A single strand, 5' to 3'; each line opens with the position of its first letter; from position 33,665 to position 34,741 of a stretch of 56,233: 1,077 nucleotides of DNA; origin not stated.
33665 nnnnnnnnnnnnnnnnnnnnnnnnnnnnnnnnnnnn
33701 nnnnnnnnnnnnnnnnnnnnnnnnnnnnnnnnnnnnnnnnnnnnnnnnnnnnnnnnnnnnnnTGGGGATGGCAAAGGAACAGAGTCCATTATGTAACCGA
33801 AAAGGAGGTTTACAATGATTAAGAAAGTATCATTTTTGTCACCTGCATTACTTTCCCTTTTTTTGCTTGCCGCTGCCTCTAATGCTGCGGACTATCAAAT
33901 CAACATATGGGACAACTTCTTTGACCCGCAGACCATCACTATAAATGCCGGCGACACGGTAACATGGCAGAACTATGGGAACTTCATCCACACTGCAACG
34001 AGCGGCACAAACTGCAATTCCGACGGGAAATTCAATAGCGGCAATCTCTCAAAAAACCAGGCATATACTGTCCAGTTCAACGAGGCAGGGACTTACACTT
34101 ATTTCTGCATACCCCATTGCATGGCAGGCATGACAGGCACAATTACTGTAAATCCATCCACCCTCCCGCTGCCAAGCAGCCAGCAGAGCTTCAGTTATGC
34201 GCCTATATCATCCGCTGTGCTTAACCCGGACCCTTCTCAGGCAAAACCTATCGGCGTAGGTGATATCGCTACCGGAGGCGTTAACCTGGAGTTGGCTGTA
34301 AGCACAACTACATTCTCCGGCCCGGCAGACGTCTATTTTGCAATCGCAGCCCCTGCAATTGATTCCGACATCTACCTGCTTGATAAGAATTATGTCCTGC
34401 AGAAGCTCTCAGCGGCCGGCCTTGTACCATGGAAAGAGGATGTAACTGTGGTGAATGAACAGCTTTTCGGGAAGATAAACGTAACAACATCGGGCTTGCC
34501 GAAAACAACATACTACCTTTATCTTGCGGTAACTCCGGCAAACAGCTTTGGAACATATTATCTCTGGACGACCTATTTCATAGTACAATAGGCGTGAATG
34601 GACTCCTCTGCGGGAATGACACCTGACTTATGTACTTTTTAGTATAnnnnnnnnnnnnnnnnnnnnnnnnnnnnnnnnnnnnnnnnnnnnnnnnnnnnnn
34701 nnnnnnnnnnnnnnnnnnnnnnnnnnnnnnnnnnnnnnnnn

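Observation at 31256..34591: Porin-cytochrome-like module plus a cupredoxin, convergent with the TcDH-like cluster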

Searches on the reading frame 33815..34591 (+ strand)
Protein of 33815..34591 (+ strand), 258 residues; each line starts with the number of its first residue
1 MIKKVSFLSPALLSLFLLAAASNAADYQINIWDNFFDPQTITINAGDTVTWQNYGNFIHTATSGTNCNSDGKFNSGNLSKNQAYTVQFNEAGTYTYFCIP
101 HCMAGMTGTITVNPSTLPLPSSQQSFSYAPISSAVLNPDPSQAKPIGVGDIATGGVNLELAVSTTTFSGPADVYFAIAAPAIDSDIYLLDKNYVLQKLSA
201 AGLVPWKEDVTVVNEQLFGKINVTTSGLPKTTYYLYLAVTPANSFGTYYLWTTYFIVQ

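Call 3: search_protein_families(library=pfam, proteins=[window:33815-34591:+], max_evalue=0.1)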
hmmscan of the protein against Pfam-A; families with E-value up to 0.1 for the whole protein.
window:33815-34591:+ (258 aa): 2 families
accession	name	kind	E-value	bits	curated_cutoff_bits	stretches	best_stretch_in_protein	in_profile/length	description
PF00127.26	Copper-bind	-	1.1e-13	51.8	21.2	1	36-113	14-99/99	Copper binding proteins, plastocyanin/azurin family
PF13473.12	Cupredoxin_1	-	2.2e-06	28.1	27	1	12-112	8-104/104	Cupredoxin-like domain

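Call 4: search_protein_families(library=ncbifam, proteins=[window:33815-34591:+], max_evalue=0.1)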
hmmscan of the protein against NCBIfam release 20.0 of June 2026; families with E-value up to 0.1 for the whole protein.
window:33815-34591:+ (258 aa): 5 families
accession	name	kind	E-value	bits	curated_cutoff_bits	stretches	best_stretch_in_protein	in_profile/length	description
TIGR02656.1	cyanin_plasto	equivalog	1.1e-14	54.7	87.85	1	35-113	13-99/99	plastocyanin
TIGR02657.1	amicyanin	equivalog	2.8e-13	50.1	110.2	1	36-110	8-80/83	amicyanin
TIGR03102.1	halo_cynanin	subfamily_domain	6.4e-11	42.3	93.8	1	36-112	39-114/115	halocyanin domain-containing protein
TIGR02375.1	pseudoazurin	equivalog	2.9e-08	33.5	109.85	1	35-115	11-89/116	pseudoazurin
NF051440.1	CuResCopIPSEAE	equivalog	0.0015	18.3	280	0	20-61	36-79/180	copper-resistant cuproprotein CopI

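Call 39: find_homologous_proteins(query=window:33815-34591:+, max_evalue=0.001)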
Query window:33815-34591:+ (258 aa): 75 proteins with E <= 0.001 among 1799 candidates.
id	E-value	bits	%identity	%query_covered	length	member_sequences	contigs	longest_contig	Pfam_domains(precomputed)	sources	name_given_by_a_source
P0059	3.6e-168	575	100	100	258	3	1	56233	PF00127.27,PF13473.13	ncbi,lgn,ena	ncbi:MAG: plastocyanin/azurin family copper-binding protein [Nitrospirota bacterium]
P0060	4.8e-140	483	82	100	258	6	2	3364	PF00127.27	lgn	-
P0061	9.6e-137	472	81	100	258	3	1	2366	PF00127.27,PF13473.13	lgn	-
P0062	1.5e-134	465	80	100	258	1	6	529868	PF00127.27,PF13473.13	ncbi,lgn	-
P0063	1.8e-124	432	75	100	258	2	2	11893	PF00127.27,PF13473.13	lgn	-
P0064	6.0e-78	280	55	99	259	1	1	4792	PF00127.27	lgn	-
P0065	2.3e-46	176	42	99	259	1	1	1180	PF00127.27,PF13473.13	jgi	-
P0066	2.4e-36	143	54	56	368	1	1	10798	PF21347.3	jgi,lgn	jgi:hypothetical protein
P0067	1.7e-35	140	36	100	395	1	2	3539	PF07452.18,PF00127.27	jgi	-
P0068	3.1e-32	130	50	55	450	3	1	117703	PF19190.7,PF13004.14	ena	-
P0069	7.8e-32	128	52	55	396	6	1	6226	PF04151.22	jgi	-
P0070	1.7e-31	127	53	56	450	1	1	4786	PF17170.11,PF24684.2,PF01436.28,PF06739.18,PF08450.19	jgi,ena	-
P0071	2.3e-31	127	50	55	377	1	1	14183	PF21347.3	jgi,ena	-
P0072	1.6e-22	98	44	54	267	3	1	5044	-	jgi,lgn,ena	-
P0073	1.6e-19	88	40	33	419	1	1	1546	PF00127.27,PF13473.13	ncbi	-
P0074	3.9e-19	87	36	40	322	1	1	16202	PF00127.27,PF13860.13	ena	-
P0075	9.2e-17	79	32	38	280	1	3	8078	PF00127.27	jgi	jgi:plastocyanin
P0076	2.2e-16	78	36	51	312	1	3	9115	PF00127.27,PF13473.13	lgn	-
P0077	7.6e-16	76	49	39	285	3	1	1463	PF00127.27,PF17957.8,PF19077.7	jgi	-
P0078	5.5e-15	73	29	42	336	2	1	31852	PF00127.27,PF13473.13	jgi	jgi:plastocyanin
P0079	1.8e-14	72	40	40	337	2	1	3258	PF00127.27,PF13860.13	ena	-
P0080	3.2e-14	71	44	35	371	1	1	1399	PF00127.27,PF17957.8,PF13473.13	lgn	-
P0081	1.5e-13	69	41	43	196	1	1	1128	PF00127.27,PF13473.13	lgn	-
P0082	2.2e-13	68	31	43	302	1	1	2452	PF00127.27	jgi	jgi:plastocyanin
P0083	7.5e-13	66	43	35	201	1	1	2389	PF00127.27,PF13473.13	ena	-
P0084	5.6e-12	63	31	36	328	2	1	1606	PF00127.27,PF13473.13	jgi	jgi:plastocyanin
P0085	8.0e-12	63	44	33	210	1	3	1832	PF00127.27,PF13473.13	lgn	-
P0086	8.6e-12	63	35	41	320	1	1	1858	PF00127.27,PF13473.13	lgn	-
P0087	2.6e-11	61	37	43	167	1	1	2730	PF00127.27,PF13473.13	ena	-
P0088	2.9e-11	61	32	37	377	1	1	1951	PF00127.27,PF13473.13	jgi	jgi:plastocyanin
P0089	3.0e-11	61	36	34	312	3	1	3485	PF00127.27,PF13473.13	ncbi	ncbi:MAG TPA: plastocyanin/azurin family copper-binding protein [Candidatus Elarobacter sp.]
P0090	5.6e-11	60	30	49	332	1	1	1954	PF00127.27,PF13473.13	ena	-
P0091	1.8e-10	58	31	36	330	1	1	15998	PF00127.27,PF13473.13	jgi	jgi:plastocyanin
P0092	1.9e-10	58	34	36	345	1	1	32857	PF00127.27,PF13473.13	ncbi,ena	-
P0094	1.7e-9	55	33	33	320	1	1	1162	PF00127.27,PF13473.13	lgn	-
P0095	2.8e-9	55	35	34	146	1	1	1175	PF00127.27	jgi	-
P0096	3.3e-9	54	44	33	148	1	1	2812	PF00127.27,PF13473.13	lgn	-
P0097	3.7e-9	54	38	31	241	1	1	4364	PF00127.27,PF13473.13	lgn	-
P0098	4.6e-9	54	35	36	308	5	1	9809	PF00127.27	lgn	-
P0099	6.9e-9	53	29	42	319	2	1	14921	PF00127.27,PF13473.13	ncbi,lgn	-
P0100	1.6e-8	52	39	43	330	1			PF00127.27,PF13473.13,PF13287.13,PF13290.14,PF03174.20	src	-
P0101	2.1e-8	52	39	29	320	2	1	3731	PF00127.27,PF13473.13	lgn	-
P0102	2.3e-8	52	35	34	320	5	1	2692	PF00127.27,PF13473.13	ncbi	-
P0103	2.7e-8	51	40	36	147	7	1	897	PF00127.27,PF13473.13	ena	-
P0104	3.4e-8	51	35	33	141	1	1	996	PF00127.27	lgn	-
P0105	1.9e-7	49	48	33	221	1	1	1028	PF07731.21,PF00127.27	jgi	jgi:plastocyanin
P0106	2.1e-7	48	39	35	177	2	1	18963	PF00127.27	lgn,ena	-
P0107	2.6e-7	48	34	33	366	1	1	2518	PF00127.27,PF13473.13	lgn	-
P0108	3.3e-7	48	31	39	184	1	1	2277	PF00127.27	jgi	jgi:plastocyanin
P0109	4.7e-7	47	35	39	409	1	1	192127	PF07495.20,PF00127.27,PF17957.8,PF13473.13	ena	-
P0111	5.5e-7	47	30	52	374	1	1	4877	PF00127.27,PF13473.13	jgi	jgi:plastocyanin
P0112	6.1e-7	47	33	38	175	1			PF00127.27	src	-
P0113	7.3e-7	47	32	37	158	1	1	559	PF00127.27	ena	-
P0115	1.9e-6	45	42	30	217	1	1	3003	PF00127.27,PF13473.13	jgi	jgi:plastocyanin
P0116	2.5e-6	45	42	40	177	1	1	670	PF00127.27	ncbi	-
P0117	3.3e-6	45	42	29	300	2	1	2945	PF00127.27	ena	-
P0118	5.3e-6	44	41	36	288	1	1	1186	PF00127.27,PF13473.13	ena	-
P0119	6.9e-6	43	39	36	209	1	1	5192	PF00127.27,PF13473.13,PF00041.28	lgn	-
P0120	1.2e-5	43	42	33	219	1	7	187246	PF00127.27,PF13473.13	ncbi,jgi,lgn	-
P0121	1.3e-5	43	31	42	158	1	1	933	PF00127.27,PF13473.13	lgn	-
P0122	3.1e-5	41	42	28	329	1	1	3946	PF07452.18,PF00127.27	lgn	-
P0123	4.9e-5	41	41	33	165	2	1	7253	PF00127.27,PF13473.13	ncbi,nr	ncbi:MAG: cupredoxin domain-containing protein [Chloroflexi bacterium]|nr:cupredoxin domain-containi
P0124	6.4e-5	40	40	29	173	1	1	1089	PF00127.27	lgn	-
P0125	6.5e-5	40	32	36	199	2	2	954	PF00127.27,PF13473.13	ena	-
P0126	7.2e-5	40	32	33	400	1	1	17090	PF00127.27,PF07833.17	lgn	-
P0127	7.4e-5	40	38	35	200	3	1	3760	PF00127.27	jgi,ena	-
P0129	1.4e-4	39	37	28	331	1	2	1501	PF00127.27,PF13473.13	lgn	-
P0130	4.5e-4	38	35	36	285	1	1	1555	PF00127.27,PF17957.8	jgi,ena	-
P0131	5.4e-4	37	34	41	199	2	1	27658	PF00127.27,PF13473.13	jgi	jgi:plastocyanin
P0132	7.2e-4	37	41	30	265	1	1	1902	PF00127.27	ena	-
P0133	9.7e-4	36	43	31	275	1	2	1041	PF00127.27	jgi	-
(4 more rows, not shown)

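Call 40: find_encoding_contigs(protein=P0062, flank=10000, max_places=3)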
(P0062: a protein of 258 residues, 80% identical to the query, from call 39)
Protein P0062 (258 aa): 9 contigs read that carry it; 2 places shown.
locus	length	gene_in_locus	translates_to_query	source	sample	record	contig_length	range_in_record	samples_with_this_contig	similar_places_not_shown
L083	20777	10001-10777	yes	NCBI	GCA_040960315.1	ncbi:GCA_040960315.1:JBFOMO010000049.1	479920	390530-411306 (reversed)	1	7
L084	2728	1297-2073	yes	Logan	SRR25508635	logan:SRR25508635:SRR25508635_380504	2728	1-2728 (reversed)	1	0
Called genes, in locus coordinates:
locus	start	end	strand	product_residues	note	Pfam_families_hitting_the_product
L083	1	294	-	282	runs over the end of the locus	PF00892:EamA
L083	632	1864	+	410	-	PF05496:RuvB_N, PF01078:Mg_chelatase (faint), PF13191:AAA_16 (faint), PF00004:AAA, PF07728:AAA_5 (weak), PF13173:AAA_14 (weak), PF16193:AAA_assoc_2, PF12002:MgsA_C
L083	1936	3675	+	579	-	PF00317:Ribonuc_red_lgN, PF02867:Ribonuc_red_lgC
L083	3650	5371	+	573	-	PF11845:Tll0287-like, PF00512:HisKA, PF02518:HATPase_c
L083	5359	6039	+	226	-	PF00072:Response_reg, PF00486:Trans_reg_C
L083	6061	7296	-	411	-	PF04165:DUF401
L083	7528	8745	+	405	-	-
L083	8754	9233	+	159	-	-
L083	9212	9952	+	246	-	PF00034:Cytochrom_C (faint), PF13442:Cytochrome_CBB3 (weak), PF14537:Cytochrom_c3_2 (faint)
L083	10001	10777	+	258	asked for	PF13473:Cupredoxin_1 (weak), PF00127:Copper-bind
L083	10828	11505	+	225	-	PF03130:HEAT_PBS (faint), PF13646:HEAT_2 (weak), PF02985:HEAT (faint), PF13646:HEAT_2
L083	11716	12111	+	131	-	-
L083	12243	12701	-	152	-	PF13115:YtkA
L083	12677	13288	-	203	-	-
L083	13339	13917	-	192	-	-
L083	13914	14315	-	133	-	-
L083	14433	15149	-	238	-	PF00005:ABC_tran, PF13304:AAA_21 (faint)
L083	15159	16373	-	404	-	PF12704:MacB_PCD (weak), PF02687:FtsX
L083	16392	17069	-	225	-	PF02463:SMC_N (faint), PF00005:ABC_tran, PF13304:AAA_21 (faint)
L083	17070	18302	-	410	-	PF12704:MacB_PCD (weak), PF02687:FtsX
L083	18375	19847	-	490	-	-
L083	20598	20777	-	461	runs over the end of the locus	PF00072:Response_reg, PF00158:Sigma54_activat, PF14532:Sigma54_activ_2, PF25601:AAA_lid_14, PF02954:HTH_8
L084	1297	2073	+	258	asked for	PF13473:Cupredoxin_1 (weak), PF00127:Copper-bind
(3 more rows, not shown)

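Call 41: find_encoding_contigs(protein=P0063, flank=10000, max_places=2)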
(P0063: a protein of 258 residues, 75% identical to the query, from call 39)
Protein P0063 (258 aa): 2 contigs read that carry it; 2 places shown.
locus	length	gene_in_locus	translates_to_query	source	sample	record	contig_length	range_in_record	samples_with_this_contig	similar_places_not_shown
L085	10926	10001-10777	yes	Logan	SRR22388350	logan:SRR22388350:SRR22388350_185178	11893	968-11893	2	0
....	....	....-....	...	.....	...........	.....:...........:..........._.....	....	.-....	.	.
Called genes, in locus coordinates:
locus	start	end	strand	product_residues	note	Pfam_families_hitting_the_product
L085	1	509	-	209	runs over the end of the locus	-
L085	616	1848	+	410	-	PF05496:RuvB_N, PF01078:Mg_chelatase (faint), PF13191:AAA_16 (faint), PF00004:AAA, PF07728:AAA_5 (weak), PF13173:AAA_14 (weak), PF16193:AAA_assoc_2, PF12002:MgsA_C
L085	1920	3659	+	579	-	PF00317:Ribonuc_red_lgN, PF02867:Ribonuc_red_lgC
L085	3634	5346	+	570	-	PF11845:Tll0287-like, PF00512:HisKA, PF02518:HATPase_c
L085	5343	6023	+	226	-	PF00072:Response_reg, PF00486:Trans_reg_C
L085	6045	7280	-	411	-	PF04165:DUF401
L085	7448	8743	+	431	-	-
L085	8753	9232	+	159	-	-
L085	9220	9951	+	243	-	PF00034:Cytochrom_C (faint), PF13442:Cytochrome_CBB3 (faint), PF14537:Cytochrom_c3_2 (faint)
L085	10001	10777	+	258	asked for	PF13473:Cupredoxin_1 (weak), PF00127:Copper-bind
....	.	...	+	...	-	?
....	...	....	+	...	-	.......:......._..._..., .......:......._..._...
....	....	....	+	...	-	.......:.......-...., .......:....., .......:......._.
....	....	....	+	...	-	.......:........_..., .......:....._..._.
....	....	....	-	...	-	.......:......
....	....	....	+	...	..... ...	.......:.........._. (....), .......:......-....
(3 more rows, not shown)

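Call 65: predict_structure(alignment_id=A3)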
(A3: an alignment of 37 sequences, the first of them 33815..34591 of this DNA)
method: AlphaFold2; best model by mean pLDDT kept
length: 258 residues; sequences in the alignment: 37
mean_pLDDT: 74.9   pTM: 0.48
mean pLDDT of the five models: 74.9, 74.7, 74.2, 73.4, 73.1
residues with pLDDT >= 90: 100; 70-90: 68; 50-70: 33; < 50: 57
segments of 3 or more residues with pLDDT < 50: 1-4, 10-21, 117-154
pLDDT, mean of each block of 10 residues (from residue 1): 47 44 77 96 89 97 97 96 90 96 96 63 33 31 41 53 69 90 91 88 91 67 67 85 78 76
secondary structure, 60 per line:
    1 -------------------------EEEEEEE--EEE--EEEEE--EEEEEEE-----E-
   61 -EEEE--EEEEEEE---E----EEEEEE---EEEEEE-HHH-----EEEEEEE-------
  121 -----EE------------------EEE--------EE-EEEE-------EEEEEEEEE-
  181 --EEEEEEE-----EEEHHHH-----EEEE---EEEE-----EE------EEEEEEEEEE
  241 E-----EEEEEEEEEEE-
elements in order: E26-32 E35-37 E40-44 E47-53 E62-65 E68-74 E83-88 E92-97 E107-113 E146-148 E160-163 E171-179 E183-189 E195-197 H198-201 E207-210 E214-217 E231-241 E247-257
